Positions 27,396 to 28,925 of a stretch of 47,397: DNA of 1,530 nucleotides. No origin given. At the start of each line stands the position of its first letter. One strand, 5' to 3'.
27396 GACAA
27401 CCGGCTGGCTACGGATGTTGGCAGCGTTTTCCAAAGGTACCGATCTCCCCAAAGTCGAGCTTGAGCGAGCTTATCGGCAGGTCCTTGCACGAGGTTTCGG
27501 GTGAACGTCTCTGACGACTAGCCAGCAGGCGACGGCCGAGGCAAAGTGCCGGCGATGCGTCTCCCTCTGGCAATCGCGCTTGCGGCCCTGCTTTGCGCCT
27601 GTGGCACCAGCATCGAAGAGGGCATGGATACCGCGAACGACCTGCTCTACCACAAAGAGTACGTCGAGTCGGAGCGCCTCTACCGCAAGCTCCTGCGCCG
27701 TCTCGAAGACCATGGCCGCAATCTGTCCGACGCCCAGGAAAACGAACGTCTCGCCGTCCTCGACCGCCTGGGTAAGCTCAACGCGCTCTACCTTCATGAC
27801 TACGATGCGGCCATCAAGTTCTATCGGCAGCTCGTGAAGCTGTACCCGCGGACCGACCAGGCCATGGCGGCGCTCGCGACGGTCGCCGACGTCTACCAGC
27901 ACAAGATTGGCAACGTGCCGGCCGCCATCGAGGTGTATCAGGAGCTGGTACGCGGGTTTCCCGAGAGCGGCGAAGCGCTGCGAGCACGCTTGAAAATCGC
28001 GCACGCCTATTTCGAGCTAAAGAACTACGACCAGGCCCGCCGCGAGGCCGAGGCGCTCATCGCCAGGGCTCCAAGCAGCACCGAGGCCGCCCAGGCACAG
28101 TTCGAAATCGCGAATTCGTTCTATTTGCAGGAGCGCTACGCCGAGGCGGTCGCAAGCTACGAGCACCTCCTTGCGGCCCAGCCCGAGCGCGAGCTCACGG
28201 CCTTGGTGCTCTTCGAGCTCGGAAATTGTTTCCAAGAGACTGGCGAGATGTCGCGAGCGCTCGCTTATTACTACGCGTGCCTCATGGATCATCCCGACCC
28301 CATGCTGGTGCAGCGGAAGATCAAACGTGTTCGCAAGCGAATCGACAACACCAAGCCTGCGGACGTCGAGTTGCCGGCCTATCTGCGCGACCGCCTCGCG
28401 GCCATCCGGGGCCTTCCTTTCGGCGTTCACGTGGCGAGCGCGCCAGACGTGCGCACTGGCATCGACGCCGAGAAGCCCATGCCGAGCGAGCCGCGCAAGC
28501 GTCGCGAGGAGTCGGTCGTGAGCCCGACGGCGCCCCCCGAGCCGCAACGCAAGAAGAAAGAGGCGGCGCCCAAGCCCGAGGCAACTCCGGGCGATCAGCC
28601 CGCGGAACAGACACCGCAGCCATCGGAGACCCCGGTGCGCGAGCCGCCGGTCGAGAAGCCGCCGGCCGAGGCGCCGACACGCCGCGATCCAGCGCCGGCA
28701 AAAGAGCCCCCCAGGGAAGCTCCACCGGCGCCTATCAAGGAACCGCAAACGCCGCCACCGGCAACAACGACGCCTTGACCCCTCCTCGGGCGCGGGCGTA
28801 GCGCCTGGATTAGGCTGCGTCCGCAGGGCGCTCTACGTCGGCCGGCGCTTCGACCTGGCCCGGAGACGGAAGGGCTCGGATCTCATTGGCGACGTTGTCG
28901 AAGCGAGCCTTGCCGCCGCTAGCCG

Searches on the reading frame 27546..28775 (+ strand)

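Call 8: search_protein_families(library=pfam, proteins=[window:27546-28775:+], max_evalue=0.0001)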
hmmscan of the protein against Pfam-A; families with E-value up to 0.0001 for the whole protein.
window:27546-28775:+ (410 aa): 11 families
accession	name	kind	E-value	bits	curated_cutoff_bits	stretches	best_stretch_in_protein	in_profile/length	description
PF13174.12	TPR_6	-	1.3e-16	60.5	26.3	0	147-178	2-33/33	Tetratricopeptide repeat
PF13428.12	TPR_14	-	1.4e-15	56.7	23.5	0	146-184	2-40/44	Tetratricopeptide repeat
PF07719.23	TPR_2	-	5.3e-15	54.7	27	0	182-214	1-33/34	Tetratricopeptide repeat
PF13432.12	TPR_16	-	2.7e-14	53.7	32.7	1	149-214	1-63/65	Tetratricopeptide repeat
PF13424.12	TPR_12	-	5.4e-13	49.4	30.1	1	181-243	2-69/77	Tetratricopeptide repeat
PF14559.12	TPR_19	-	6.3e-12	46.1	25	1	122-184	5-64/68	Tetratricopeptide repeat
PF13181.12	TPR_8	-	2.7e-11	43.1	25.7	0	146-176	2-32/34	Tetratricopeptide repeat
PF00515.34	TPR_1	-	4.9e-09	36.1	27.8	0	219-246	1-28/34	Tetratricopeptide repeat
PF24575.1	TPR_Slam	-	1.5e-08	35.4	35.2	0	94-166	32-102/104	Surface lipoprotein assembly modifier, N-terminal TPR repeats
PF13525.12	YfiO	-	9e-07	29.3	25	0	156-227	16-87/203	Outer membrane lipoprotein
PF13176.12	TPR_7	-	2.2e-06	27.7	27.9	0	188-211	5-28/36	Tetratricopeptide repeat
